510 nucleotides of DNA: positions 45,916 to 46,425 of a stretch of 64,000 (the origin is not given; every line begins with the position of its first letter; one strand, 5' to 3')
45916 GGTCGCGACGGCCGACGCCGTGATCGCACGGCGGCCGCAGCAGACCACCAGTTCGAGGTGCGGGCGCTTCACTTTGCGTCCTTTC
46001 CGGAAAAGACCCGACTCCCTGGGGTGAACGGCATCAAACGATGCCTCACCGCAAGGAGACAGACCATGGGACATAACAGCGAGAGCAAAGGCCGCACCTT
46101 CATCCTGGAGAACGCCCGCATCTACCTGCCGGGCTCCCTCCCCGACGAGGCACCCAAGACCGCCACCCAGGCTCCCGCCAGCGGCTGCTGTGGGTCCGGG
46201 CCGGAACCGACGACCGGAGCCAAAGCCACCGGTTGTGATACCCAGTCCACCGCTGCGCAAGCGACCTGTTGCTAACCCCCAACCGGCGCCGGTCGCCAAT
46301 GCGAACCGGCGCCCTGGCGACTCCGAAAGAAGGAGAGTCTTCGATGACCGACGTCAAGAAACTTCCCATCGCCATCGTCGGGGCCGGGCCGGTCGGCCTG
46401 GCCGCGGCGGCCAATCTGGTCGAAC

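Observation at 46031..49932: Compact operon: Cys-rich 70-aa peptide, YpdA/FMO-like flavoprotein ending in Cys-Cys, MFS exporter and CysK-family PLP enzyme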

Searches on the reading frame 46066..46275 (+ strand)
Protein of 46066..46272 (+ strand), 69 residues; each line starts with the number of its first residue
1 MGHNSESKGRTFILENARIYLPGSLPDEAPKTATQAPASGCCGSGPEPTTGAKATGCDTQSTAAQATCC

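Call 3: search_protein_families(library=pfam, proteins=[window:46067-46275:+], max_evalue=0.01)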
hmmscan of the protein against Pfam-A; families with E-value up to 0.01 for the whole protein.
window:46067-46275:+ (69 aa): 0 families

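Call 4: search_protein_families(library=ncbifam, proteins=[window:46067-46275:+], max_evalue=0.01)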
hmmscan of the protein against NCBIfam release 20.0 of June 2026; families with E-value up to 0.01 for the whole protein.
window:46067-46275:+ (69 aa): 0 families

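Call 6: find_homologous_proteins(query=window:46067-46275:+, max_evalue=0.1)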
Query window:46067-46275:+: 2 candidates shared short words with the query, none scored E <= 0.1.

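Call 35: find_homologous_proteins(query=window:46066-46272:+, max_evalue=1)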
Query window:46066-46272:+ (69 aa): 1 proteins with E <= 1 among 2 candidates.
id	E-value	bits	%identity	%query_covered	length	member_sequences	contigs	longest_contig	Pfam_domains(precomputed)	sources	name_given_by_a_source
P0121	1.5e-38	147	100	100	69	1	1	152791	-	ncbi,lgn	ncbi:MAG: hypothetical protein AAF604_03515 [Acidobacteriota bacterium]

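Call 53: search_protein_families(library=pfam, proteins=[window:46066-46272:+], max_evalue=10)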
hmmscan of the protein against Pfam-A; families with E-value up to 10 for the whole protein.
seq(69 aa): 0 families

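Call 88: search_protein_representatives(alignment_id=A4)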
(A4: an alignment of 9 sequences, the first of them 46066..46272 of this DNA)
Query: 9 sequences, 89 profile positions. Proteins with E-value up to 0.001 (for the whole library): 3; up to 1e-10: 1; up to 1e-30: 0. The best 3 are listed.
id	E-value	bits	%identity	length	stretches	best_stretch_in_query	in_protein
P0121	3.9e-14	68.7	-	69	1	1-63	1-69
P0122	3.8e-05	39.9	-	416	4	45-67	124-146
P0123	1.2e-04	38.2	-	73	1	3-63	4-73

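Call 90: find_encoding_contigs(protein=P0123, flank=5000, max_places=3)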
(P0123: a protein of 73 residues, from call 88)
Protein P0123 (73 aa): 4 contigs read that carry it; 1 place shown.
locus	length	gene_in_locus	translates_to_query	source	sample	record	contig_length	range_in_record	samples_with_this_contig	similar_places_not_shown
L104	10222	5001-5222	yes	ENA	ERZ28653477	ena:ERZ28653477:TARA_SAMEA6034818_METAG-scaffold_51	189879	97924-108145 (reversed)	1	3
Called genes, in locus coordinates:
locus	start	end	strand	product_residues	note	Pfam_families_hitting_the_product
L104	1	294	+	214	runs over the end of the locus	PF07638:Sigma70_ECF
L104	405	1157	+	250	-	-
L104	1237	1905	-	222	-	PF05685:Uma2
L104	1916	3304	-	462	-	PF00364:Biotin_lipoyl, PF25997:BSH_YhbJ (faint), PF02817:E3_binding, PF00198:2-oxoacid_dh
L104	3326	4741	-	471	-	PF00890:FAD_binding_2, PF01134:GIDA (faint), PF03486:HI0933_like (faint), PF07992:Pyr_redox_2, PF12831:FAD_oxidored, PF13738:Pyr_redox_3, PF00070:Pyr_redox, PF02852:Pyr_redox_dim, +1 more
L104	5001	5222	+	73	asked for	-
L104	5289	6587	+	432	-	PF01266:DAO (weak), PF07992:Pyr_redox_2 (weak), PF13450:NAD_binding_8 (weak), PF13738:Pyr_redox_3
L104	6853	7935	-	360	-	PF03160:Calx-beta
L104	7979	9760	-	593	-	PF28492:Beta_helix_4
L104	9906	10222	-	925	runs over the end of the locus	PF13620:CarboxypepD_reg, PF13715:CarbopepD_reg_2 (faint), PF07715:Plug, PF00593:TonB_dep_Rec_b-barrel, PF14905:OMP_b-brl_3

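Call 91: search_protein_families(library=ncbifam, proteins=[window:46066-46272:+], max_evalue=0.001)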
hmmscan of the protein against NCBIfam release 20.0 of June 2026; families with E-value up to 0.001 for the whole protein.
window:46066-46272:+ (69 aa): 0 families
